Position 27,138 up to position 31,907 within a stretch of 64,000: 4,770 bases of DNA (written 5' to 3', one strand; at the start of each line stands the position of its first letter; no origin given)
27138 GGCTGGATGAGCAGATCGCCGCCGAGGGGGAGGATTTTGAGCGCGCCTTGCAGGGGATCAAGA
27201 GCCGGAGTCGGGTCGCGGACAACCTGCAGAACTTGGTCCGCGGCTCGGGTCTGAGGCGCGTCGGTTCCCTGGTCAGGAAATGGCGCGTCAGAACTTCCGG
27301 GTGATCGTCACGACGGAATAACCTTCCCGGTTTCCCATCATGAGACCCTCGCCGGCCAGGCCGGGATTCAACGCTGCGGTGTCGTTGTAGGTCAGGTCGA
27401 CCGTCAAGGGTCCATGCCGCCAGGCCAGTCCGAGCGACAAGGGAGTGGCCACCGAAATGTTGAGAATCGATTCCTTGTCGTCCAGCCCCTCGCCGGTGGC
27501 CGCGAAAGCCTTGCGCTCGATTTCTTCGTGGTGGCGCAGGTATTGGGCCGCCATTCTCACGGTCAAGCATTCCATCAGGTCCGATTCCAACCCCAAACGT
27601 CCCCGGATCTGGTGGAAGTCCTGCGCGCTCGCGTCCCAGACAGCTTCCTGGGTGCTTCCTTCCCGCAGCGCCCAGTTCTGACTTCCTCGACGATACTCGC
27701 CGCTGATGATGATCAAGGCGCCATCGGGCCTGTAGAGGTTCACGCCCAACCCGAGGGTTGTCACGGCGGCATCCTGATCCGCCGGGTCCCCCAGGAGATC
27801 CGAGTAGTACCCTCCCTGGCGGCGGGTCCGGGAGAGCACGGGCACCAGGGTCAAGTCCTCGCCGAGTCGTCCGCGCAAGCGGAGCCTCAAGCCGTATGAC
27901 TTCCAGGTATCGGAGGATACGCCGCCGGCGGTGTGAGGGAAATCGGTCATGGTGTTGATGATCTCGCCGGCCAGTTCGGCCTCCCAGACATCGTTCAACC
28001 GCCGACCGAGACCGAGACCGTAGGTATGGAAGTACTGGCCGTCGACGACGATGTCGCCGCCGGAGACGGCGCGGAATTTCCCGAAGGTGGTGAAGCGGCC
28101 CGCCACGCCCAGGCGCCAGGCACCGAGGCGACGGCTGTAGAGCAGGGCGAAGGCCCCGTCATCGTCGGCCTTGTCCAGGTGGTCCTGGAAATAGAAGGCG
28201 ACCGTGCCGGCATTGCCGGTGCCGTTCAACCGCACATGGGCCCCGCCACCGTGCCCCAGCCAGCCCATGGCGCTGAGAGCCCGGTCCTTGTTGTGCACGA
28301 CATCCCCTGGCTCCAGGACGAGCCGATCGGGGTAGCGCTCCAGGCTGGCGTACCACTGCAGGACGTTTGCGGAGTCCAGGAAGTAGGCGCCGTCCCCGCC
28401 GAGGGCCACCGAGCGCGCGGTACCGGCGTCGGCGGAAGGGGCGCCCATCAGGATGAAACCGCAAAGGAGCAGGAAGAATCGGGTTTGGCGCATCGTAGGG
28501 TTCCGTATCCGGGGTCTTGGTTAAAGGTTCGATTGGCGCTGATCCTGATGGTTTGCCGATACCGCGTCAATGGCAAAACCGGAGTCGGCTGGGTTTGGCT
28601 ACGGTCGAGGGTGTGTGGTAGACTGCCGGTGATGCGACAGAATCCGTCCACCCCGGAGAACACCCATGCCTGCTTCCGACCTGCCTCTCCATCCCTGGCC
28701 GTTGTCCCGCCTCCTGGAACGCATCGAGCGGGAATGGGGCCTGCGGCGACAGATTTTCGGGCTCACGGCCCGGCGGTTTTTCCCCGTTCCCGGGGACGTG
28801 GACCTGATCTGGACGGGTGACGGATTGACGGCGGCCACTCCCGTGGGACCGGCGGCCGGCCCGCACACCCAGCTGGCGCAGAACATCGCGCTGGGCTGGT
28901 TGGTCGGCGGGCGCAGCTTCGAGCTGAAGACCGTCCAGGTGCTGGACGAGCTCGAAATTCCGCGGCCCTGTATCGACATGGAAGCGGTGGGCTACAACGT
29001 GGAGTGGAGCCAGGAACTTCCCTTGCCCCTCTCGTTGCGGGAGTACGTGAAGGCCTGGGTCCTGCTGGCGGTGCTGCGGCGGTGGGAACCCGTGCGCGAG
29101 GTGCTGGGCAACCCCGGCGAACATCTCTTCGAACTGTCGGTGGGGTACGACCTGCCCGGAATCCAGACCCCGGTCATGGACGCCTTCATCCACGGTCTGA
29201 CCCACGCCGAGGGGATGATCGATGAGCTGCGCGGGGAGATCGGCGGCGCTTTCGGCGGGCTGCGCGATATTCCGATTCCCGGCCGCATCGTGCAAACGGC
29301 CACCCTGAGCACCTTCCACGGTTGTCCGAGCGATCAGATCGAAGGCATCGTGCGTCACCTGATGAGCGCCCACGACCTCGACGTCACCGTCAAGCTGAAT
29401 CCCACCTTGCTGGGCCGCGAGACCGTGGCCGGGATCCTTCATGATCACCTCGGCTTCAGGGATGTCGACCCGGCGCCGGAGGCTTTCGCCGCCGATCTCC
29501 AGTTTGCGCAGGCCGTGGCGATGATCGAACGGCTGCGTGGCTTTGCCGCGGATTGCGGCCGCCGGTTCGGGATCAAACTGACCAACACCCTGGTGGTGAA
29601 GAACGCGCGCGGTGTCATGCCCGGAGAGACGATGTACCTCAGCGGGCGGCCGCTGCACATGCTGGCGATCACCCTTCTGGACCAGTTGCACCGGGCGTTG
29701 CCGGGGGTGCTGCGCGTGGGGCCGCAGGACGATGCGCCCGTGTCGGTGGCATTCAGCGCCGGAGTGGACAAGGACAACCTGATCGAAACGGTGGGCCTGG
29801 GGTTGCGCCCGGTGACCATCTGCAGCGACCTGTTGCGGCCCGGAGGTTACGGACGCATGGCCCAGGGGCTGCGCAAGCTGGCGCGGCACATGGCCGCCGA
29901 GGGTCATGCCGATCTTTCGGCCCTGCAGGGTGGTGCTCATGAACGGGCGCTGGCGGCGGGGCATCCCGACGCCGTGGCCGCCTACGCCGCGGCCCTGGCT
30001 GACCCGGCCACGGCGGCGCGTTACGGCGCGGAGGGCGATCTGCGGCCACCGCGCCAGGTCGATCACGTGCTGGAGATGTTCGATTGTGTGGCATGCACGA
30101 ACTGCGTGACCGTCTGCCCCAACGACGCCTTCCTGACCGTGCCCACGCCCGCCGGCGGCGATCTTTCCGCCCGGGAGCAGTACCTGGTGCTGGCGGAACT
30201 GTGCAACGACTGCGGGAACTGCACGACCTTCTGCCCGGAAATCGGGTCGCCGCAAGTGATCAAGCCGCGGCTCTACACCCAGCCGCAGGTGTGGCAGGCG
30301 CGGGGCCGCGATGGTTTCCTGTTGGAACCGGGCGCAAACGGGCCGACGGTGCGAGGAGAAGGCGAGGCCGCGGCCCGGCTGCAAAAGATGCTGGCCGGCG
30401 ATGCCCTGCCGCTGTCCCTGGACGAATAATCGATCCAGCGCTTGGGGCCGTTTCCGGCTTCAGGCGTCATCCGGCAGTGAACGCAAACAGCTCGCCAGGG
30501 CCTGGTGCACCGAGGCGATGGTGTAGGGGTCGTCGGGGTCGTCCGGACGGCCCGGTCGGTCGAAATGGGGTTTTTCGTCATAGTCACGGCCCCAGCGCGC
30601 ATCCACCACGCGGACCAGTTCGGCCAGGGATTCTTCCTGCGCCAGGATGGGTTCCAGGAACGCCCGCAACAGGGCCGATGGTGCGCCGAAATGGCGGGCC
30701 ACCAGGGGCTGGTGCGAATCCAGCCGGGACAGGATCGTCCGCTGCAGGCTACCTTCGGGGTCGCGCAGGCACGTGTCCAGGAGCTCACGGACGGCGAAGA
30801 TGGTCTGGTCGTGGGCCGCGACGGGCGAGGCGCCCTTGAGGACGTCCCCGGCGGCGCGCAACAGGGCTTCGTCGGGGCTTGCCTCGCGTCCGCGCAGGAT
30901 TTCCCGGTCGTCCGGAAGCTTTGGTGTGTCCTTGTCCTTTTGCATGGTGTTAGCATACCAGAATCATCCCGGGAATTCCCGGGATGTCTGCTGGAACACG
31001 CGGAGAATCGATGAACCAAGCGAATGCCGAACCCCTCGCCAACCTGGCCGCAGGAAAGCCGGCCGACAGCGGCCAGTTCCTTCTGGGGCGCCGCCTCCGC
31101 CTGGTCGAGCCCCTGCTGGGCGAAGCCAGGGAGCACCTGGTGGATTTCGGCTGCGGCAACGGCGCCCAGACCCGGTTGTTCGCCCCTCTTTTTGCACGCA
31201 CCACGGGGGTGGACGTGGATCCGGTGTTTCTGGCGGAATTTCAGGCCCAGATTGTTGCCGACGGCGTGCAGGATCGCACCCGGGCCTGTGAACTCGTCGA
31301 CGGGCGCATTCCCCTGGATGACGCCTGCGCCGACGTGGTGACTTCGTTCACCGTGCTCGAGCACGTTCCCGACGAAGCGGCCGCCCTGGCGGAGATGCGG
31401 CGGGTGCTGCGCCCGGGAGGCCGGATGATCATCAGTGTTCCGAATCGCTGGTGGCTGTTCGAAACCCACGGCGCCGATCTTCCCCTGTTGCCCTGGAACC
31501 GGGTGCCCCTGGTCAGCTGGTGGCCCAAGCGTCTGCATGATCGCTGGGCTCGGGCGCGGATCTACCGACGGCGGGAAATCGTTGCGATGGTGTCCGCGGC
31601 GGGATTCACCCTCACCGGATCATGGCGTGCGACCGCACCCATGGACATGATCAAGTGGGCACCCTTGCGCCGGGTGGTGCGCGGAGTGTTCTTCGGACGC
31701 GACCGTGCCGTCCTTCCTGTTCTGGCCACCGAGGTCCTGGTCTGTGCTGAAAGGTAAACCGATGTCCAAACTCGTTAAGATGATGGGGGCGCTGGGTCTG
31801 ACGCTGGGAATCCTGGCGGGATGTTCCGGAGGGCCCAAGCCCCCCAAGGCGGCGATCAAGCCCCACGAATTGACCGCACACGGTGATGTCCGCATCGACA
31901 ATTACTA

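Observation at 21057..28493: Undescribed lipid-tailoring gene cluster: tandem desaturases, ACP, fatty acyl-AMP ligase, FemAB/GNAT-like acyltransferase, sulfotransferase, flanked by an outer-membrane barrel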

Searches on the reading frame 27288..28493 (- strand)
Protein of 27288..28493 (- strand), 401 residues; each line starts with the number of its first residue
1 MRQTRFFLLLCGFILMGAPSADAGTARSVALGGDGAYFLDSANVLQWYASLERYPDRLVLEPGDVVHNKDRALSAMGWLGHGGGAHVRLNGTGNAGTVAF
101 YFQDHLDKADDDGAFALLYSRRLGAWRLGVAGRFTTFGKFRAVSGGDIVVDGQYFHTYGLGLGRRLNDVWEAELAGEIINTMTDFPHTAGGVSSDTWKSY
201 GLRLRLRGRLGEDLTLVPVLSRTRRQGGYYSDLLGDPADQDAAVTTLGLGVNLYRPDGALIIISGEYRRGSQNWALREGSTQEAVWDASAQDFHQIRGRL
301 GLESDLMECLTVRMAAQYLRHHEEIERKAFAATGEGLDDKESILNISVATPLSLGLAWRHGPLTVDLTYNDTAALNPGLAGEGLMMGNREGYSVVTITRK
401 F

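Call 3: search_protein_families(library=pfam, proteins=[window:27288-28493:-], max_evalue=0.01)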
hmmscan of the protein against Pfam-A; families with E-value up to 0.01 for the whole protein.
window:27288-28493:- (401 aa): 0 families

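Call 4: search_protein_families(library=ncbifam, proteins=[window:27288-28493:-], max_evalue=0.01)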
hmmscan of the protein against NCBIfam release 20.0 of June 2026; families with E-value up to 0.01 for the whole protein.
window:27288-28493:- (401 aa): 1 family
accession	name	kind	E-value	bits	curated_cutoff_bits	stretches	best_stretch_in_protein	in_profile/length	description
NF053618.2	PopA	subfamily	0.00051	19.6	150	1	9-78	7-80/366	PopA family porin-like outer membrane protein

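Call 86: predict_structure(protein=window:27291-28493:-)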
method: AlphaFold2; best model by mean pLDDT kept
length: 401 residues; sequences in the alignment: 1
mean_pLDDT: 34.5   pTM: 0.25
mean pLDDT of the five models: 34.5, 29.7, 28.7, 27.4, 26.5
residues with pLDDT >= 90: 0; 70-90: 0; 50-70: 2; < 50: 399
segments of 3 or more residues with pLDDT < 50: 1-323, 325-329, 331-401
pLDDT, mean of each block of 10 residues (from residue 1): 45 39 29 29 36 35 32 24 29 29 31 34 34 26 26 29 38 34 29 30 35 37 29 34 35 41 42 38 41 37 39 45 48 46 35 32 34 32 29 34 36
secondary structure, 60 per line:
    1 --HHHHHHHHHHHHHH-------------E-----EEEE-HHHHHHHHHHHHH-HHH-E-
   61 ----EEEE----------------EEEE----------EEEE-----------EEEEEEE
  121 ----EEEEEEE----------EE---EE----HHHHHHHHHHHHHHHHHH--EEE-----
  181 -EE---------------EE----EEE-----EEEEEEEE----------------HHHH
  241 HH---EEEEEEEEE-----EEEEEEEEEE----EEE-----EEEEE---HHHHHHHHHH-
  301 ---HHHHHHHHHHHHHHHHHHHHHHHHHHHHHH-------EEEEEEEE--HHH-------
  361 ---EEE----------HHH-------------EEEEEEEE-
elements in order: H3-16 E36-39 H41-53 E65-68 E85-88 E99-102 E114-120 E125-131 H153-170 E173-175 E205-207 E213-220 H237-242 E246-254 E260-269 E274-276 E282-286 H290-299 H304-333 E341-348 E364-366 E393-400

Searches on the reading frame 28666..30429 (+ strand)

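Call 3: search_protein_families(library=pfam, proteins=[window:28666-30429:+], max_evalue=0.01)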
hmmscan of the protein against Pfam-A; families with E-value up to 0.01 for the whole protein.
window:28666-30429:+ (587 aa): 11 families
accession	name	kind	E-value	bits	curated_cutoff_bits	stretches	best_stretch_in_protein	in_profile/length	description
PF00037.32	Fer4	-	5.8e-07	29.5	21.1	1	473-488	7-22/24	4Fe-4S binding domain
PF13534.11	Fer4_17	-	6.5e-07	30.2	22.2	1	463-487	35-59/61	4Fe-4S dicluster domain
PF13187.11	Fer4_9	-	7.3e-07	29.6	27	1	473-525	1-49/52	4Fe-4S dicluster domain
PF13183.11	Fer4_8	-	7.6e-07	30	27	1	447-487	25-67/68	4Fe-4S dicluster domain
PF12838.12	Fer4_7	-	2.1e-06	28.5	27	1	474-524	2-49/52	4Fe-4S dicluster domain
PF12837.12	Fer4_6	-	9.4e-06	25.8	25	1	510-525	6-21/24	4Fe-4S binding domain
PF12797.12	Fer4_2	-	2.8e-05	24.2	24.5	0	508-525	5-22/22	4Fe-4S binding domain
PF13237.11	Fer4_10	-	8.6e-05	22.8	25.5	1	510-528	6-22/53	4Fe-4S dicluster domain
PF13484.11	Fer4_16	-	0.00036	21.7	30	1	474-492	2-20/66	4Fe-4S double cluster binding domain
PF14697.11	Fer4_21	-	0.0032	18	35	0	473-524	7-52/59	4Fe-4S dicluster domain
PF12800.12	Fer4_4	-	0.0073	17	24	0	511-524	2-15/17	4Fe-4S binding domain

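Call 4: search_protein_families(library=ncbifam, proteins=[window:28666-30429:+], max_evalue=0.01)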
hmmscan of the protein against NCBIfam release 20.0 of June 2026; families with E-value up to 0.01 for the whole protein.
window:28666-30429:+ (587 aa): 28 families (the best 25 are shown)
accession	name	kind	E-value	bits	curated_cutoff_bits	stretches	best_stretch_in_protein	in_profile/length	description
TIGR03315.1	Se_ygfK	equivalog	6.5e-122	407.9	835.3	2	8-423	4-411/1012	putative selenate reductase subunit YgfK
TIGR01971.1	NuoI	subfamily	2.7e-07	30.2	113.05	1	460-525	25-95/121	NADH-quinone oxidoreductase, chain I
TIGR01944.1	rnfB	subfamily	6.7e-07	29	68.7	1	438-524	82-156/190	RnfABCDGE type electron transport complex subunit B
NF006446.0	PRK08764.1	equivalog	1.2e-06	28.5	220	1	432-524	49-129/139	Rnf electron transport complex subunit RnfB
NF058577.1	FdxA_fam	equivalog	2.6e-06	27.5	65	1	503-524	28-49/52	4Fe-4S ferredoxin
NF042909.1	FMH_DH_FwdF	exception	2e-05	23.9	375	1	473-525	258-308/336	tungsten-dependent formylmethanofuran dehydrogenase subunit FwdF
TIGR04041.1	activase_YjjW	hypoth_equivalog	3.3e-05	23.4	250.2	1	473-533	42-92/276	YjjW family glycine radical enzyme activase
NF003475.0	PRK05113.1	equivalog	5.3e-05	23.2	203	1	460-525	102-157/190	electron transport complex subunit RsxB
TIGR02179.1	PorD_KorD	subfamily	0.00015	21.8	60.05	0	465-488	18-41/78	2-oxoacid:acceptor oxidoreductase, delta subunit, pyruvate/2-ketoisovalerate family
NF040864.1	HgcB_ferredoxin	equivalog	0.00017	21.3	99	1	472-524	14-57/93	mercury methylation ferredoxin HgcB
NF040684.1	PorD_Arch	equivalog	0.00022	21.2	120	0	463-488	23-48/85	pyruvate synthase subunit PorD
NF004545.0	PRK05888.3-1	equivalog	0.00031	20.5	229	1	456-525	49-120/154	NADH-quinone oxidoreductase subunit NuoI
TIGR00314.1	cdhA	equivalog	0.00031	18.7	781.3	1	457-525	383-451/784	CO dehydrogenase/acetyl-CoA synthase complex subunit alpha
NF005415.0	PRK06991.1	equivalog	0.00035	20.3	281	1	422-524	38-128/284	electron transport complex subunit RsxB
TIGR00384.1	dhsB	subfamily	0.00076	19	88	0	459-487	127-155/222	succinate dehydrogenase and fumarate reductase iron-sulfur protein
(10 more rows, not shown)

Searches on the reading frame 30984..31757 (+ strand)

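Call 3: search_protein_families(library=pfam, proteins=[window:30984-31757:+], max_evalue=0.01)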
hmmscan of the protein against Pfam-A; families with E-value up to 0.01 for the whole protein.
window:30984-31757:+ (257 aa): 9 families
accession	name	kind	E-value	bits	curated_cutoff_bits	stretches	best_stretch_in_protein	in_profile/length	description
PF08241.18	Methyltransf_11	-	2.2e-21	76.7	21.2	1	53-150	1-95/95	Methyltransferase domain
PF13489.12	Methyltransf_23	-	6.2e-18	65.5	27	1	40-210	12-161/164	Methyltransferase domain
PF13649.12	Methyltransf_25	-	6.7e-17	62.4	27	1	53-146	2-97/97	Methyltransferase domain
PF08242.18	Methyltransf_12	-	7.7e-15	55.9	30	1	53-147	1-97/98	Methyltransferase domain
PF13847.12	Methyltransf_31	-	2.1e-11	44.1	27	1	50-154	5-113/145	Methyltransferase domain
PF01209.24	Ubie_methyltran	-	1.7e-06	28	20.1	1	51-150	50-151/233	ubiE/COQ5 methyltransferase family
PF08003.17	Methyltransf_9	-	0.00012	21.6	23.8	1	50-150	117-217/315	Protein of unknown function (DUF1698)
PF05148.21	Methyltransf_8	-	0.0003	21.2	27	1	94-151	103-157/219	Hypothetical methyltransferase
PF05219.18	DREV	-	0.0037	16.9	26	1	48-152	94-188/265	DREV methyltransferase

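Call 4: search_protein_families(library=ncbifam, proteins=[window:30984-31757:+], max_evalue=0.01)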
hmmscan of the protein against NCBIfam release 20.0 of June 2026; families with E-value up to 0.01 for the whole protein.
window:30984-31757:+ (257 aa): 36 families (the best 25 are shown)
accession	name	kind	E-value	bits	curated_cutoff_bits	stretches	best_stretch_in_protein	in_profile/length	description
NF045667.1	MTase_DVU1556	equivalog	4.4e-15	55.7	155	1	47-151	21-120/213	DVU_1556 family methyltransferase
NF043040.1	corrin_prot_MT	hypoth_equivalog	1.1e-11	44.5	180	1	48-151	41-148/216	corrinoid protein-associated methyltransferase CpaM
NF041537.1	ArsM_AhpD_UU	exception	5.2e-11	41.9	510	1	50-151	78-181/345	arsenite methyltransferase/AhpD domain selenoprotein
NF008823.0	PRK11873.1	subfamily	3.6e-10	39.8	263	1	50-151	79-182/272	arsenite methyltransferase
TIGR01983.1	UbiG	equivalog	8.6e-10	38.3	102.95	1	50-157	51-158/228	bifunctional 2-polyprenyl-6-hydroxyphenol methylase/3-demethylubiquinol 3-O-methyltransferase UbiG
NF047649.1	MTase_UXPK_star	exception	1.5e-09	37.3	460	1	50-150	79-181/283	methyltransferase/UXPK-star double selenoprotein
NF041536.1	ArsM_DUF2284_UU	exception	1.7e-09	36.5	575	1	49-150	77-180/459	arsenite methyltransferase/DUF2284 domain selenoprotein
NF007610.0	PRK10258.1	equivalog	4.5e-08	32.7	342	1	44-151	38-139/251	malonyl-ACP O-methyltransferase BioC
TIGR01934.1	MenG_MenH_UbiE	subfamily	1.1e-07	31.4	158.35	1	40-150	31-141/223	ubiquinone/menaquinone biosynthesis methyltransferase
NF001241.0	PRK00216.1-2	equivalog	2.1e-07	30.8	327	1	48-151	51-148/231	demethylmenaquinone methyltransferase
NF052510.1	methyltran_MpqE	exception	3e-07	30.1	335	1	53-150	51-151/234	methyl-plastoquinone biosynthesis methyltransferase MpqE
NF001240.0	PRK00216.1-1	equivalog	3.2e-07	29.7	378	1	51-150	66-168/251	bifunctional demethylmenaquinone methyltransferase/2-methoxy-6-polyprenyl-1,4-benzoquinol methylase UbiE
NF001244.0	PRK00216.1-5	equivalog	1.1e-06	28.2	216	1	44-150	44-153/236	bifunctional demethylmenaquinone methyltransferase/2-methoxy-6-polyprenyl-1,4-benzoquinol methylase UbiE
TIGR00452.1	TIGR00452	equivalog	1.2e-06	27.6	275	1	49-150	118-219/316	tRNA 5-methoxyuridine(34)/uridine 5-oxyacetic acid(34) synthase CmoB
TIGR02072.1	BioC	equivalog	2.2e-06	27.7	184.95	1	40-153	23-135/244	malonyl-ACP O-methyltransferase BioC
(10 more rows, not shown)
